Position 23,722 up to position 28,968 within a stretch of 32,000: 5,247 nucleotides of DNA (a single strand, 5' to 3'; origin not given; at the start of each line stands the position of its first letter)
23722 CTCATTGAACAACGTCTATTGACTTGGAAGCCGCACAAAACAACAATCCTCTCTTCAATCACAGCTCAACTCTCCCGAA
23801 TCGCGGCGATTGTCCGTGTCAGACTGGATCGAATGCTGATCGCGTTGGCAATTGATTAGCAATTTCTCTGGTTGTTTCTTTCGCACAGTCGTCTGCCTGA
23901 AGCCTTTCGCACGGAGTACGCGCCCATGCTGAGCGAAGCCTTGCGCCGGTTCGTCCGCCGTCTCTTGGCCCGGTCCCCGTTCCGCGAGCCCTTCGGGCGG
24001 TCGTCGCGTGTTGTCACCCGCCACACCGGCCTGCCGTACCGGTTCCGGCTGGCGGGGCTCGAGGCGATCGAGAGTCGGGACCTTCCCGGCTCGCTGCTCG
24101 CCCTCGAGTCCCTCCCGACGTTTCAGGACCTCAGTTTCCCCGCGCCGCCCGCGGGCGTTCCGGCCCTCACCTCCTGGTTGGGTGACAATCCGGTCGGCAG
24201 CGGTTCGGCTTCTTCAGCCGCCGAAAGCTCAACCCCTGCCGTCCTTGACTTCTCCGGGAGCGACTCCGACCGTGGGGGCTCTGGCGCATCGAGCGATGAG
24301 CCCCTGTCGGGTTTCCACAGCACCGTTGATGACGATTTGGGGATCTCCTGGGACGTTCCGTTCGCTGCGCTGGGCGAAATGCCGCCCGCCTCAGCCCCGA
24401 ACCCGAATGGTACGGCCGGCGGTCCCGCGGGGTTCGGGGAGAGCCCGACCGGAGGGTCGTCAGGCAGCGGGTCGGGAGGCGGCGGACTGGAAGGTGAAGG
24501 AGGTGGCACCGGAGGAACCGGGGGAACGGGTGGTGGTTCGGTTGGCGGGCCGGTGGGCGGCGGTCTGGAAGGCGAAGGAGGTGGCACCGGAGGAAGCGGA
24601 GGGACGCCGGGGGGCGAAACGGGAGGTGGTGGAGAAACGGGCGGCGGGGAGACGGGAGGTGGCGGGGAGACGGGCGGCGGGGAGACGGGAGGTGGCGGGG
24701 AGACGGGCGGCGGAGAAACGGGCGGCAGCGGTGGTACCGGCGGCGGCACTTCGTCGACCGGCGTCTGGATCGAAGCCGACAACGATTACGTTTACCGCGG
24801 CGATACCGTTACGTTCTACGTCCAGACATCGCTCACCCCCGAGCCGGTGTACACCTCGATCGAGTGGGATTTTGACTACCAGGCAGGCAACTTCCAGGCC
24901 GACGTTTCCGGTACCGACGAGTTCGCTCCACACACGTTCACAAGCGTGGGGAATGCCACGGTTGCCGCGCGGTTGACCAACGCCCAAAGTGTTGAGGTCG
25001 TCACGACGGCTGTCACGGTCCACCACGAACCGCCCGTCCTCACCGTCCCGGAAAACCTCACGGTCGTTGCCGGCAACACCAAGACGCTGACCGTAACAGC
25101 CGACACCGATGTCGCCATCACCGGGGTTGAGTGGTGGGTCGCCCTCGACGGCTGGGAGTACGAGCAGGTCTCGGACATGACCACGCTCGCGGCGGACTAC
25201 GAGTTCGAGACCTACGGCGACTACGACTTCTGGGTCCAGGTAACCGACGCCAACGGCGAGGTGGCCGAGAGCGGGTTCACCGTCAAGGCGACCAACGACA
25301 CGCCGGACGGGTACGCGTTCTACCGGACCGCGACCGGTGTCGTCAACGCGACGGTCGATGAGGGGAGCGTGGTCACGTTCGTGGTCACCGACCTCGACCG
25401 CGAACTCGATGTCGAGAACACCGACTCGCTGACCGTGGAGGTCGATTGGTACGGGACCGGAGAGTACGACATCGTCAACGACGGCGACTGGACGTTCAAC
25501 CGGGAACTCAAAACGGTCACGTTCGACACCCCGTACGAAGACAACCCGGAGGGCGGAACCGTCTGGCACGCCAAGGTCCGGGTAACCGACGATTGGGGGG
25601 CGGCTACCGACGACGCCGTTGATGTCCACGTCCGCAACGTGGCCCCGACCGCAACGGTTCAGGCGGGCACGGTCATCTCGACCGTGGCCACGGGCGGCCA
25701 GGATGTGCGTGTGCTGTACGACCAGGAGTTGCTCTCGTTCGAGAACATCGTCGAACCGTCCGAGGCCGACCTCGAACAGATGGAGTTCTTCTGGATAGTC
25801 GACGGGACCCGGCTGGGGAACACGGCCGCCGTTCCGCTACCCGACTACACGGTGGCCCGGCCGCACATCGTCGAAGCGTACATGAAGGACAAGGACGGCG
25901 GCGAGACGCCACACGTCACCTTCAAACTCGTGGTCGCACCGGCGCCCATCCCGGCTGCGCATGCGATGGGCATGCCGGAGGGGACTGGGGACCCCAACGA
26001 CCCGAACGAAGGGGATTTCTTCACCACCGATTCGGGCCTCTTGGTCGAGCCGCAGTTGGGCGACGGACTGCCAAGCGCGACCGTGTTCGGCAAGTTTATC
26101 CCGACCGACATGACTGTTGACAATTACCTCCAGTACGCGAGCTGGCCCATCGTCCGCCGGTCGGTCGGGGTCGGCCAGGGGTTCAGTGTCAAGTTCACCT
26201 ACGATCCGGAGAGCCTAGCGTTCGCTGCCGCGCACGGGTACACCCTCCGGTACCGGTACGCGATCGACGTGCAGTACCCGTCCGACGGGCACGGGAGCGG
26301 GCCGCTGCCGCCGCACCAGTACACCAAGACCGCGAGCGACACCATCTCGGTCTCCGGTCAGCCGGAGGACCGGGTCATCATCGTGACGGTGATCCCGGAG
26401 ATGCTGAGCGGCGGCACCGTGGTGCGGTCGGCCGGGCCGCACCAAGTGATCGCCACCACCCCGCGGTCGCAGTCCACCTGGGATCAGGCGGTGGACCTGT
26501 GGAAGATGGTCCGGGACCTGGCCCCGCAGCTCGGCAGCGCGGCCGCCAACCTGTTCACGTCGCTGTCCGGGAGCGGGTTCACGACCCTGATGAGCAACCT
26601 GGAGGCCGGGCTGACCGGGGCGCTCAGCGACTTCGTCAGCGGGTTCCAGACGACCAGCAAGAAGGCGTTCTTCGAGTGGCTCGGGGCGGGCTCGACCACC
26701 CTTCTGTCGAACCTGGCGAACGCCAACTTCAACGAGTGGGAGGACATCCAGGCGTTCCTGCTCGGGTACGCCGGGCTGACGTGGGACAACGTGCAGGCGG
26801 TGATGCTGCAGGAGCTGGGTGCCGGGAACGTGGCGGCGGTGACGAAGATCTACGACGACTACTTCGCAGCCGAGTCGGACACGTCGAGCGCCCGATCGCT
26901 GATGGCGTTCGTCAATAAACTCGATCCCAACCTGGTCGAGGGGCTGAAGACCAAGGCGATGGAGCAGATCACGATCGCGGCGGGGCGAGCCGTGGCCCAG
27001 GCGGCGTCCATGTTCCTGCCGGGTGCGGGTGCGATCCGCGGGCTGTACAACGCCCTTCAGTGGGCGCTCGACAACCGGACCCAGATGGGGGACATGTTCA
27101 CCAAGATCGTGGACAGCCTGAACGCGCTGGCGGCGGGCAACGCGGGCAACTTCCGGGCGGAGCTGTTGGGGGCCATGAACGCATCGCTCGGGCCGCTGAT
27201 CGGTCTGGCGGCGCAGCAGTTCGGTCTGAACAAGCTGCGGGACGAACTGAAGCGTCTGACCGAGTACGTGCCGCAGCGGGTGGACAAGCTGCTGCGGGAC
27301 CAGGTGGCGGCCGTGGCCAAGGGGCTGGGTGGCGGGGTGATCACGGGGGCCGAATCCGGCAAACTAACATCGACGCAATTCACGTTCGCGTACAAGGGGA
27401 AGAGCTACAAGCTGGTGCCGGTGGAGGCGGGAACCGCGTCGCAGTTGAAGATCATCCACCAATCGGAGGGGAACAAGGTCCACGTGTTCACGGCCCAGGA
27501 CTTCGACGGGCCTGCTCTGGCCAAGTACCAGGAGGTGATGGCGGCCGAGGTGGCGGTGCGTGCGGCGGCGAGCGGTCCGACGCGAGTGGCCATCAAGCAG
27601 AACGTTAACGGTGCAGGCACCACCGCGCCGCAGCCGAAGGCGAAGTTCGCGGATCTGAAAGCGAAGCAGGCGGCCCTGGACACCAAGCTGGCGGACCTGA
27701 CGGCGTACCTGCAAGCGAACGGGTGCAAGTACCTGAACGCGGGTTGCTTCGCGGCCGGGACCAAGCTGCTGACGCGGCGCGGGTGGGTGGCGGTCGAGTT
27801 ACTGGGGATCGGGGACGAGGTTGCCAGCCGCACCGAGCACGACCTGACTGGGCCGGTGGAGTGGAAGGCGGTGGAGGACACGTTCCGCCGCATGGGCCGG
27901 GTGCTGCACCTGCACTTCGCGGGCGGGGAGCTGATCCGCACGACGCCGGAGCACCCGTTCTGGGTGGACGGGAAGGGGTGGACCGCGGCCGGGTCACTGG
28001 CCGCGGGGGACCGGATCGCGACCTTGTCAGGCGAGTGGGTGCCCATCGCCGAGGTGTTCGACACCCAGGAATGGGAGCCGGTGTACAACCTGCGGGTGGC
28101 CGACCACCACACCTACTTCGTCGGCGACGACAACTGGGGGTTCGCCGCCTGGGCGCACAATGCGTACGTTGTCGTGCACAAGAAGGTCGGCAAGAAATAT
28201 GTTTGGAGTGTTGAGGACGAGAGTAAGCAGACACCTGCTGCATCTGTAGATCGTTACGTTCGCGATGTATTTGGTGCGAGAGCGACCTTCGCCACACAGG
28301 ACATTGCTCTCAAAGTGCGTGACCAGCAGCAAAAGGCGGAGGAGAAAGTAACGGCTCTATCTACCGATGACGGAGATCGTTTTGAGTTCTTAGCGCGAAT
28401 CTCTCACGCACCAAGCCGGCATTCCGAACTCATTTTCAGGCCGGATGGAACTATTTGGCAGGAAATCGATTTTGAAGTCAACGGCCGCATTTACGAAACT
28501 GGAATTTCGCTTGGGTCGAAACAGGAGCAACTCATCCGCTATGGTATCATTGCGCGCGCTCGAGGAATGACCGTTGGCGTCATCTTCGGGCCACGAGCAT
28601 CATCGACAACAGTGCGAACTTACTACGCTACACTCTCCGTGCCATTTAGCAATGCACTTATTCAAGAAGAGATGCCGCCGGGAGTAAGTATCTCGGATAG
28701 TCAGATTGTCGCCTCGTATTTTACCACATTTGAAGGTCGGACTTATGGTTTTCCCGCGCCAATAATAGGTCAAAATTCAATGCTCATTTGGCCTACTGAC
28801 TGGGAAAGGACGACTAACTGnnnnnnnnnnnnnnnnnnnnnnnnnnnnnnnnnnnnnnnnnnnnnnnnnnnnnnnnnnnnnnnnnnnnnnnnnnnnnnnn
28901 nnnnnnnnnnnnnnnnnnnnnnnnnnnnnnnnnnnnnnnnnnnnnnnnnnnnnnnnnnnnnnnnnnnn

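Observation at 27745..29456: Hint-domain polymorphic-toxin tip with a stop/start-overlapping immunity-like ORF, and a GC cliff exactly at the Hint/tip junction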

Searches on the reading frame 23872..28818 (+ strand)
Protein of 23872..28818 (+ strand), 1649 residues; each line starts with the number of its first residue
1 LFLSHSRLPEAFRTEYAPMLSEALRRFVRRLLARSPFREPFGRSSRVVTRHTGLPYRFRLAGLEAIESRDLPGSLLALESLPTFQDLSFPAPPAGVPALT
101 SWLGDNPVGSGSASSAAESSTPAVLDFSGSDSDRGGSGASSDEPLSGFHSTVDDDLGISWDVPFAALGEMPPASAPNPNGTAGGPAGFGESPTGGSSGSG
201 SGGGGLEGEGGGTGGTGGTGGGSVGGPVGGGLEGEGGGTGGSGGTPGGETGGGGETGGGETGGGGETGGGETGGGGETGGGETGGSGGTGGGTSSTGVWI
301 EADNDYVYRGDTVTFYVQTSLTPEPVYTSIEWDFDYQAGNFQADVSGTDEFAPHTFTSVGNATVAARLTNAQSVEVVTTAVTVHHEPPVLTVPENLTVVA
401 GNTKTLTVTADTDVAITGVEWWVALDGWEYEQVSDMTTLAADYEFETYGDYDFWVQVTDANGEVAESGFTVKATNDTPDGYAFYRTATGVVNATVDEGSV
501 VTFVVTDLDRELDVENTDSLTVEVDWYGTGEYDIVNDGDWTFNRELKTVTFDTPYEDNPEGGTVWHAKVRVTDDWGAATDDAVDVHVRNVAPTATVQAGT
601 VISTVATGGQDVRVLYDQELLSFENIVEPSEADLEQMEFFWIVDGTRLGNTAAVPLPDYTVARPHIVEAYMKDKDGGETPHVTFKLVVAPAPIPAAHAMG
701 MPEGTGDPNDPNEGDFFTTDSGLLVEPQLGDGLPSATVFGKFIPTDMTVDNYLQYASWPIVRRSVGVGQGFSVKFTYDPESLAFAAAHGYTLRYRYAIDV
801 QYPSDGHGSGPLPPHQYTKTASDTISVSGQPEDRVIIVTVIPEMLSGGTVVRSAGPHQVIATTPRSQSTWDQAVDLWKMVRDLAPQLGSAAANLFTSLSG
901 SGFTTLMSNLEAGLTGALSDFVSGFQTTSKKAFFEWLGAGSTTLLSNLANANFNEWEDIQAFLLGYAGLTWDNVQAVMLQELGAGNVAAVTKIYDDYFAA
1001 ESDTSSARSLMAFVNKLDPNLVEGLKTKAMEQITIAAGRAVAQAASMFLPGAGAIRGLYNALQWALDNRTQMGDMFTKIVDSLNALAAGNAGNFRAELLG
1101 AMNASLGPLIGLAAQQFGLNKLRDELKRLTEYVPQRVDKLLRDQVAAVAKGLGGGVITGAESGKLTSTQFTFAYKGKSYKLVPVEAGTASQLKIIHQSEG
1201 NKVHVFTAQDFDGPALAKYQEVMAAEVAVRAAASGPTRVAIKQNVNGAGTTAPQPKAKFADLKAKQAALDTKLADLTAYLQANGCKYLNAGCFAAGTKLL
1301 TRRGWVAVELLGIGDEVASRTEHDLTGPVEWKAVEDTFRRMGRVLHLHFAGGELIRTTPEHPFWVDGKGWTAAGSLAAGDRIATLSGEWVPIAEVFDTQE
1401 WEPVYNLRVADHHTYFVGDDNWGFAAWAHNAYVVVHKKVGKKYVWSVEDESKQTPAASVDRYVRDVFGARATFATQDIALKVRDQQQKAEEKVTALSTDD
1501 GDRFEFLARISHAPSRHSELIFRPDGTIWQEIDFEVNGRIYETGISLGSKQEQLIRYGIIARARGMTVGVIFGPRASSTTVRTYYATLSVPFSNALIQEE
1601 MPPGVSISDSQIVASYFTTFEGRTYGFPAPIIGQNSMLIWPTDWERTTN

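Call 3: search_protein_families(library=pfam, proteins=[window:23872-28818:+], max_evalue=1)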
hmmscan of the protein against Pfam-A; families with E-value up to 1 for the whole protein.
window:23872-28818:+ (1649 aa): 6 families
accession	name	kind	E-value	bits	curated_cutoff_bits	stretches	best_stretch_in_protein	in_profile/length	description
PF07591.16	PT-HINT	-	3e-16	60.3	27.7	1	1300-1430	3-136/137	Pretoxin HINT domain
PF13403.11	Hint_2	-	3.1e-06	28.1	28.4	1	1292-1365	2-77/147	Hint domain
PF14890.11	Intein_splicing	-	0.0042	17.3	35.8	1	1335-1384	39-94/155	Intein splicing domain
PF06586.17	TraK_N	-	0.045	14.5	24.8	0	1467-1524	37-95/100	TraK N-terminal domain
PF19813.4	DUF6296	-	0.097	13.1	27.2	1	465-506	20-62/78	Family of unknown function (DUF6296)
PF08517.17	AXH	-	0.18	12.7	33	1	1346-1371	57-87/116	Ataxin-1 and HBP1 module (AXH)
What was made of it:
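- On PT-HINT / type A BIL domain: PF07591 at 60.3 bits vs a cutoff of 27.7, aa 1300-1430 (call 3).
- Checked: Hint domain: PT-HINT PF07591 matches aa 1300-1430 with E 3e-16 and 60.3 bits against a cutoff of 27.7 (call 3).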

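Call 4: search_protein_families(library=ncbifam, proteins=[window:23872-28818:+], max_evalue=1)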
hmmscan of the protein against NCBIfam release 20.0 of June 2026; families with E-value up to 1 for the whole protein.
window:23872-28818:+ (1649 aa): 2 families
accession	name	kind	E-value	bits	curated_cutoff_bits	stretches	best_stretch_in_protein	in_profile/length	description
NF011418.0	PRK14845.1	equivalog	0.0092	13.7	756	1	1338-1383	87-131/1049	translation initiation factor IF-2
TIGR01445.1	intein_Nterm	domain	0.023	15.7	24.5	1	1292-1364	1-82/83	intein N-terminal splicing region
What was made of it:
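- On Rhs, CDI (T5SS), T6SS or T7SS effector: None found in the window protein at E<=1 (calls 3, 4).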

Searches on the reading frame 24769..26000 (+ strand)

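Call 87: search_protein_families(library=pfam, proteins=[window:24769-26000:+], max_evalue=10)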
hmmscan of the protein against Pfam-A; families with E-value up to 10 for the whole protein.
window:24769-26000:+ (410 aa): 6 families
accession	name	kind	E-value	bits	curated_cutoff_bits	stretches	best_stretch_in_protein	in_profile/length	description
PF19813.4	DUF6296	-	0.013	15.9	27.2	1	166-207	20-62/78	Family of unknown function (DUF6296)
PF13473.12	Cupredoxin_1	-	0.027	14.9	27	1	200-238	55-93/104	Cupredoxin-like domain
PF13927.12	Ig_3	-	0.031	15.2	30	0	88-114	1-28/78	Immunoglobulin domain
PF15418.12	DUF4625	-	0.034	14.9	27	1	149-168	105-124/131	Domain of unknown function (DUF4625)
PF13464.11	RodZ_C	-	0.037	14.4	23.9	1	153-169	7-23/72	RodZ C-terminal domain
PF14274.12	BT_3044-like_C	-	0.24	12.1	23.1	1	176-269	57-137/141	BT_3044-like, C-terminal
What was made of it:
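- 24769..25970 (+): Beta-rich PKD/Ig-like repeat region of the scaffold. Window segment gives only sub-threshold Ig-like hits (call 87).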

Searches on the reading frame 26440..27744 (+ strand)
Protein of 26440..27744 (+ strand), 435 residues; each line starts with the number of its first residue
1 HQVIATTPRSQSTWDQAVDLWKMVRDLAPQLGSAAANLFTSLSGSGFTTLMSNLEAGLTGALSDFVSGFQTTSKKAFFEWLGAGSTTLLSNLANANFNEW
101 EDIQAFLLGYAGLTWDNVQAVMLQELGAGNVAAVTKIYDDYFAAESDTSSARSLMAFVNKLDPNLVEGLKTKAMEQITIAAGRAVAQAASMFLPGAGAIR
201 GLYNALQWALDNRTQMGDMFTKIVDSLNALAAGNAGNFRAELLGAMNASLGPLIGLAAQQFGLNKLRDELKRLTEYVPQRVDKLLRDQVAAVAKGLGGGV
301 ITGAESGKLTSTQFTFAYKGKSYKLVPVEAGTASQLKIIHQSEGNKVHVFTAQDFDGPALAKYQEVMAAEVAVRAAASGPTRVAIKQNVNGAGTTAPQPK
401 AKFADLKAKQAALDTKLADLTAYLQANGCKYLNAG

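Call 87: search_protein_families(library=pfam, proteins=[window:26440-27744:+], max_evalue=10)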
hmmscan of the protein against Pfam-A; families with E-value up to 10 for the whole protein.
window:26440-27744:+ (435 aa): 1 family
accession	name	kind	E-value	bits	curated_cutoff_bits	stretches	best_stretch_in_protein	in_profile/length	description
PF03205.20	MobB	-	0.035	14.4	26.6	1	125-180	54-110/133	Molybdopterin guanine dinucleotide synthesis protein B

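Call 88: search_solved_structures(query=window:26440-27744:+, max_evalue=1)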
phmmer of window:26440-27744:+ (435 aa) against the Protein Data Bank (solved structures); distinct sequences matched with E-value up to 1: 0.
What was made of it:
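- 26440..27744 (+): Conserved region between the repeats and the Hint, family unknown. I expect it to be alpha-helical from its composition; no structure prediction was run on it. It precedes the Hint. No Pfam and no PDB sequence match (calls 87, 88).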
